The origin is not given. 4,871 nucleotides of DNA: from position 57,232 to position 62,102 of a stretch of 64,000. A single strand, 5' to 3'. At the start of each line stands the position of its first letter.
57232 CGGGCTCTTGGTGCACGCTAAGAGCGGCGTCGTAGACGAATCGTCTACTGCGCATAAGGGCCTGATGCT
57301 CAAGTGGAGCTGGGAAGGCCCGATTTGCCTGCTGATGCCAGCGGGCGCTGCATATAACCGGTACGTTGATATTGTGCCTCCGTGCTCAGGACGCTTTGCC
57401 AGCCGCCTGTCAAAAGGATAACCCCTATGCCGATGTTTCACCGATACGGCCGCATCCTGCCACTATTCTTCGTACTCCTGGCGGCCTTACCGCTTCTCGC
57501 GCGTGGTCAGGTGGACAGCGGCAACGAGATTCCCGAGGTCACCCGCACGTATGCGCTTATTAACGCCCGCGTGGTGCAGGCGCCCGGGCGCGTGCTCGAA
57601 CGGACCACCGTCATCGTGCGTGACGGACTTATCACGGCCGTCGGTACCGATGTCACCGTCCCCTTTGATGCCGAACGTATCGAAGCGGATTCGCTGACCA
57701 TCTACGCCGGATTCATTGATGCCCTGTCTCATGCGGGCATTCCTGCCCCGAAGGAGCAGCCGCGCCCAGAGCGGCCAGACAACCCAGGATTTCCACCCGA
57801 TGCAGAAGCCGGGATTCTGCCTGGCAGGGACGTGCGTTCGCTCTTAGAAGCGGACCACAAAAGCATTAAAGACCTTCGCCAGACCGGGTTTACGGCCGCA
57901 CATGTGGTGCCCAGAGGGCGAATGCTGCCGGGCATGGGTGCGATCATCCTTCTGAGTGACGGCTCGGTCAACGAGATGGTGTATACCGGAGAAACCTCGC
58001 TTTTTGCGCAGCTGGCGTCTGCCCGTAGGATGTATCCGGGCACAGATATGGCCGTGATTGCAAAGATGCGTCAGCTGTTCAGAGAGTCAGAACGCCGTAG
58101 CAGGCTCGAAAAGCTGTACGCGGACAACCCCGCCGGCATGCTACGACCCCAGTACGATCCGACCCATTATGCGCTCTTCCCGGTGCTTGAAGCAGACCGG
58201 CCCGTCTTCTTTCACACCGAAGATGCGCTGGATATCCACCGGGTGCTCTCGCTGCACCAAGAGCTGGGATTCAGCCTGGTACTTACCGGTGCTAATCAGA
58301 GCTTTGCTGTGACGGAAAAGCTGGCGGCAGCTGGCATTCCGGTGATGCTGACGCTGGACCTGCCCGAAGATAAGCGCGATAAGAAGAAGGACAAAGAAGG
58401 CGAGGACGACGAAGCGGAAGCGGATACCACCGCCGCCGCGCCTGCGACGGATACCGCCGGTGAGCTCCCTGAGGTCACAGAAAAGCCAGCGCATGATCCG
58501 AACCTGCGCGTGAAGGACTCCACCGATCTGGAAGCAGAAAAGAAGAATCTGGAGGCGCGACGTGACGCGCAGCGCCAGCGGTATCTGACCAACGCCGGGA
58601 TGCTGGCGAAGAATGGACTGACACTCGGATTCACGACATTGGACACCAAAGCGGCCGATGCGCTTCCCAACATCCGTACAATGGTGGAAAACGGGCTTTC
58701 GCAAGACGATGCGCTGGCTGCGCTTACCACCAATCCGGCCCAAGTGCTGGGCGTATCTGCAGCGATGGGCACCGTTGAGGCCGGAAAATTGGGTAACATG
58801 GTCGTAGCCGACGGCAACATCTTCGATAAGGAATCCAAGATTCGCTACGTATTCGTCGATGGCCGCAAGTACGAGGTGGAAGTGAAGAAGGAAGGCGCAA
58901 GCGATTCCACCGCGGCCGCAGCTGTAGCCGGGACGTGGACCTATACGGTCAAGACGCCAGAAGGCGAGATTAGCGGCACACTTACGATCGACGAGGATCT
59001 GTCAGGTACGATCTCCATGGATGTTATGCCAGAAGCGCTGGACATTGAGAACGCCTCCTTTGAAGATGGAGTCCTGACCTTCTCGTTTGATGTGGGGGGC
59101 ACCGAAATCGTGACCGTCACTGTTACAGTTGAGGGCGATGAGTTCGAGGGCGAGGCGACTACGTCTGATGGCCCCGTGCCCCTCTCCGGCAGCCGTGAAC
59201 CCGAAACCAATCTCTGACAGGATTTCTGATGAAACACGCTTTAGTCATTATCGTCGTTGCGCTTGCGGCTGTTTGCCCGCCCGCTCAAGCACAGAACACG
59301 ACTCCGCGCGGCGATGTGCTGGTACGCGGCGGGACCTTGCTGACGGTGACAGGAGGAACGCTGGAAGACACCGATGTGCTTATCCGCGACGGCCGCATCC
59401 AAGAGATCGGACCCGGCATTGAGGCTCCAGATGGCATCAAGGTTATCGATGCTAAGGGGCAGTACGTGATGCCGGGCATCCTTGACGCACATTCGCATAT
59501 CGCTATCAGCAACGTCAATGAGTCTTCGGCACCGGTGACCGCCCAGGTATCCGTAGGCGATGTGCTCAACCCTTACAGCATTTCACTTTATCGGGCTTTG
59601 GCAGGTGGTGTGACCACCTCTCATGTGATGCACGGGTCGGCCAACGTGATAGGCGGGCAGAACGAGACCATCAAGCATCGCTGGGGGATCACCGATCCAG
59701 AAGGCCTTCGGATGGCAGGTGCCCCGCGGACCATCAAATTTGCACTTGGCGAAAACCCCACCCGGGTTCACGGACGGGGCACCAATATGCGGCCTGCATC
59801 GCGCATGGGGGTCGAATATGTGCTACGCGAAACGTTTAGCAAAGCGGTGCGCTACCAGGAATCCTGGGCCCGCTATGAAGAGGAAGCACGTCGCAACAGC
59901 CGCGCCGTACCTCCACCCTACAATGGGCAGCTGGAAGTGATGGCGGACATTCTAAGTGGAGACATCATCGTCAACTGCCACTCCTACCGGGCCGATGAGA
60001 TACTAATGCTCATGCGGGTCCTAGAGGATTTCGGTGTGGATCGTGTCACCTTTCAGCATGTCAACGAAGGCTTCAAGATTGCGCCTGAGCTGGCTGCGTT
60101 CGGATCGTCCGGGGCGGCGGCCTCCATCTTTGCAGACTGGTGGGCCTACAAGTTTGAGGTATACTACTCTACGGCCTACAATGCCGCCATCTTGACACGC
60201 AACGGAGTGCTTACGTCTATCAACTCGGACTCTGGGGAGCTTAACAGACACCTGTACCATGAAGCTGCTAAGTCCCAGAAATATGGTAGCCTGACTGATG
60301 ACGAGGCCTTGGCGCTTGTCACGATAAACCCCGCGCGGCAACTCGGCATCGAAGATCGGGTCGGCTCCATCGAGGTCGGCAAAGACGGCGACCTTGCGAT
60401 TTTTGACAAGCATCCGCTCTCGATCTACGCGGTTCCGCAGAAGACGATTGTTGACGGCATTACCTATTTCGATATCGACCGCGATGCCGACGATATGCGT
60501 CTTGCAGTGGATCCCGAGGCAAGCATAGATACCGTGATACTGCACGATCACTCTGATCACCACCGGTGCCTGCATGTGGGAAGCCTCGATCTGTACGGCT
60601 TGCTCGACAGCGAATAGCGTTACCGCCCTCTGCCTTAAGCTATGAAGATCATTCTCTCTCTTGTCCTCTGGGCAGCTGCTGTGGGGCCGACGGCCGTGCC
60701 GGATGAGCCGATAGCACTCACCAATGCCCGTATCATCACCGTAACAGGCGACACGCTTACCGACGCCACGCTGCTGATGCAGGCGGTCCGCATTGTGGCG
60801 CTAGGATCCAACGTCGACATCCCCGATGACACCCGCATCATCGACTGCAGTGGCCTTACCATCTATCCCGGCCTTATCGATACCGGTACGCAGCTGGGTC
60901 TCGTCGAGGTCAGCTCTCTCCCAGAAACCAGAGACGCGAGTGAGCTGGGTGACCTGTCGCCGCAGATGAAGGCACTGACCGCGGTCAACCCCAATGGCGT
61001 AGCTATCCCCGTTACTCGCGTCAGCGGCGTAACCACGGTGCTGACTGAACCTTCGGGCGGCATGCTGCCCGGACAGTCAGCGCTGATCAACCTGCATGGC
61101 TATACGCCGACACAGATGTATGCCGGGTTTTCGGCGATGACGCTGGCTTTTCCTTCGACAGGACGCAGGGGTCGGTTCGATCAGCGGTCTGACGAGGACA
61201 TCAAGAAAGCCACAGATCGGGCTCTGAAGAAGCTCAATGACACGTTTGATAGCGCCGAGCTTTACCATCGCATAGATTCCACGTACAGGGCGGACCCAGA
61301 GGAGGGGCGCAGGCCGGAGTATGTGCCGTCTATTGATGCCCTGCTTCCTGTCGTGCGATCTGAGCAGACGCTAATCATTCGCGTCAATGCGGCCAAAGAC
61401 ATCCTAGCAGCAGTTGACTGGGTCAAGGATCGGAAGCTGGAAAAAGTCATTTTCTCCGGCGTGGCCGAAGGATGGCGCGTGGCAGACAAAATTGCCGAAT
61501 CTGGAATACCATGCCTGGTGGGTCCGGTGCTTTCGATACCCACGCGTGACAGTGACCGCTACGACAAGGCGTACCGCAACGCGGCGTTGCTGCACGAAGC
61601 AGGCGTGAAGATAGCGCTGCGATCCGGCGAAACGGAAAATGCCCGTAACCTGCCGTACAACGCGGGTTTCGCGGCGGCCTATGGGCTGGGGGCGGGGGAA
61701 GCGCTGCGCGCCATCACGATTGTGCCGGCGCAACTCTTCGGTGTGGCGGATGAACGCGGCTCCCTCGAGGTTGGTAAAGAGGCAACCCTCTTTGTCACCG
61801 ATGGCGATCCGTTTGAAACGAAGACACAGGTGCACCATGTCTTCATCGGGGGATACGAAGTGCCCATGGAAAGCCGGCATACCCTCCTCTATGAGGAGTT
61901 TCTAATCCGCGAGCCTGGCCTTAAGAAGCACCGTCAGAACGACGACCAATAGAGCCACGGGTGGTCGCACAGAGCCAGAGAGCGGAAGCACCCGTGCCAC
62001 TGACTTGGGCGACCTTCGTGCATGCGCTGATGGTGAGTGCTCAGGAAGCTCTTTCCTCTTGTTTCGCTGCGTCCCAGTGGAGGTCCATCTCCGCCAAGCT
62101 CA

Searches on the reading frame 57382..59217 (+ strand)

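Call 50: search_protein_families(library=pfam, proteins=[window:57382-59217:+], max_evalue=0.001)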
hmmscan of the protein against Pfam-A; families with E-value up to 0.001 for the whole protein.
window:57382-59217:+ (611 aa): 2 families
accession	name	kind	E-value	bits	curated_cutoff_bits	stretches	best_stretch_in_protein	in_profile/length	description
PF01979.26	Amidohydro_1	-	2.1e-08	34.3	25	1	408-495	238-343/345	Amidohydrolase family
PF07969.17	Amidohydro_3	-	1.1e-07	32.2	29.7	1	386-495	340-469/472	Amidohydrolase family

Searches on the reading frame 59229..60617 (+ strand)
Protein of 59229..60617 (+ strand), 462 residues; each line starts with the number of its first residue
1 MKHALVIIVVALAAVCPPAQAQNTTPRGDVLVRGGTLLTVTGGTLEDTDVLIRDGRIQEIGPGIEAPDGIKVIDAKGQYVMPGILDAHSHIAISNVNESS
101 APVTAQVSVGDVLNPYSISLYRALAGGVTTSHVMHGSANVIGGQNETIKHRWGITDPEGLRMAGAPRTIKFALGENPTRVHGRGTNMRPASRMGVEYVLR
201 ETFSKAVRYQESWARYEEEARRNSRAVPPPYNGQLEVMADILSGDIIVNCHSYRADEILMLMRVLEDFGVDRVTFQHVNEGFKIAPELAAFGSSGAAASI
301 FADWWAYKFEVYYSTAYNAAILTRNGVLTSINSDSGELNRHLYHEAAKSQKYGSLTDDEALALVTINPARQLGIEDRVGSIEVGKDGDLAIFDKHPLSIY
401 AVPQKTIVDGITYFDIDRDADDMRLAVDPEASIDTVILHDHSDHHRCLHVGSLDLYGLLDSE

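Call 50: search_protein_families(library=pfam, proteins=[window:59229-60617:+], max_evalue=0.001)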
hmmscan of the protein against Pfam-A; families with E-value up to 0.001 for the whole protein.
window:59229-60617:+ (462 aa): 2 families
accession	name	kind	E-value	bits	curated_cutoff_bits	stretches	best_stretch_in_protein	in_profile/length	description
PF07969.17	Amidohydro_3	-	7.1e-19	69.1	29.7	2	317-410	357-468/472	Amidohydrolase family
PF01979.26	Amidohydro_1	-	6.3e-17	62.3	25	1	319-401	235-327/345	Amidohydrolase family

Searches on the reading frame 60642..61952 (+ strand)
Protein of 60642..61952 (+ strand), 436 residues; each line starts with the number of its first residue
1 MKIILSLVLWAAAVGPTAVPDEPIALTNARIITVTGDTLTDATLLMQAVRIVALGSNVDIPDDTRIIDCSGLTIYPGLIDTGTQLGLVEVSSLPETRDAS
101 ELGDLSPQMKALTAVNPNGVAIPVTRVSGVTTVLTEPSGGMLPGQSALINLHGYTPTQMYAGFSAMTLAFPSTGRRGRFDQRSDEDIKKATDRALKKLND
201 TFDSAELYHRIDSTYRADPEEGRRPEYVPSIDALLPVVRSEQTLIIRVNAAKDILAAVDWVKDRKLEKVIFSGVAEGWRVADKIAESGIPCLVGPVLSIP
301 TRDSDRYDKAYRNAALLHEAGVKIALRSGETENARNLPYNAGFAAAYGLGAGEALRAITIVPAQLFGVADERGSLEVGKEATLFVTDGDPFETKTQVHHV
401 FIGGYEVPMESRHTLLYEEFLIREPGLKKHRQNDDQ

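Call 50: search_protein_families(library=pfam, proteins=[window:60642-61952:+], max_evalue=0.001)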
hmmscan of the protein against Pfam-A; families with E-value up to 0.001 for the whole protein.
window:60642-61952:+ (436 aa): 2 families
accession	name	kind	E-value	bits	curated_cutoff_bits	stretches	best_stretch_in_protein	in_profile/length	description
PF01979.26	Amidohydro_1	-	2.4e-09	37.3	25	1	308-404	229-342/345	Amidohydrolase family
PF07969.17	Amidohydro_3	-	8.7e-09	35.8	29.7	1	352-404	410-468/472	Amidohydrolase family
